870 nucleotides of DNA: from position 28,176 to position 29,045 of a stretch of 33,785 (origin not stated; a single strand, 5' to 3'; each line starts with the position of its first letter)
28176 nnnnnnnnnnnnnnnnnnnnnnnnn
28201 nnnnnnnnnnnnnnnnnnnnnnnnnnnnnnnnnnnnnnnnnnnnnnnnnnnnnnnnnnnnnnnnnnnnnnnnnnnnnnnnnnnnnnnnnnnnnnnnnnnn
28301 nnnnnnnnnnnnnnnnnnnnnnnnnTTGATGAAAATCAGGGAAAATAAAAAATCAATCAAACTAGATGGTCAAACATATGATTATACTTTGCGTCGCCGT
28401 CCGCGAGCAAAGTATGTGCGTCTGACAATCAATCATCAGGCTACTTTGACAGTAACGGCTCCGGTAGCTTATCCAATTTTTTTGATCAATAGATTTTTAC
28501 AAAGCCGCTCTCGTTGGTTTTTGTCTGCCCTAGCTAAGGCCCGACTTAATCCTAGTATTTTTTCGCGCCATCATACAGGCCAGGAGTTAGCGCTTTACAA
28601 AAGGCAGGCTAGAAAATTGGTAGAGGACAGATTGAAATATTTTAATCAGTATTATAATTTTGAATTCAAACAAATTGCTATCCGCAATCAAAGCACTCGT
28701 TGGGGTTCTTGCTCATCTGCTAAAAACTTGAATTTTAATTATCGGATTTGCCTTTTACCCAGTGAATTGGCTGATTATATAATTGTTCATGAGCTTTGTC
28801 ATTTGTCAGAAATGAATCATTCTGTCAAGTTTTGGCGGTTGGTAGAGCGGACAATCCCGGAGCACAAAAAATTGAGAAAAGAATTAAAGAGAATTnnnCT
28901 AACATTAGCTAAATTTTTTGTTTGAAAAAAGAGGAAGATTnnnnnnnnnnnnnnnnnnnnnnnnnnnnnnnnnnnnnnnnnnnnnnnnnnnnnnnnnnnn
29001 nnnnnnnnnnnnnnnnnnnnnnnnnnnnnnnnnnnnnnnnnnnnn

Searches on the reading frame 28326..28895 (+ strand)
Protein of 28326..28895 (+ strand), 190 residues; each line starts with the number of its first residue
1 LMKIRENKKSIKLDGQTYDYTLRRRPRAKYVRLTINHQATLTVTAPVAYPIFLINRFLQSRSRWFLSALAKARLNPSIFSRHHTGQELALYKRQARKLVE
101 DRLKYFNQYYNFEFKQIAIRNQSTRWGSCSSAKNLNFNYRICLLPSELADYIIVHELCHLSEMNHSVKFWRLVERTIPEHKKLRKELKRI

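Call 14: search_protein_families(library=pfam, proteins=[window:28326-28895:+])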
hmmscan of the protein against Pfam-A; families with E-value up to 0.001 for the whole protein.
window:28326-28895:+ (190 aa): 1 family
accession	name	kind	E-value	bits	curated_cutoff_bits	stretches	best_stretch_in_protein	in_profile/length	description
PF01863.23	YgjP-like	-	1.6e-42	146.3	26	1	90-189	107-206/207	YgjP-like, metallopeptidase domain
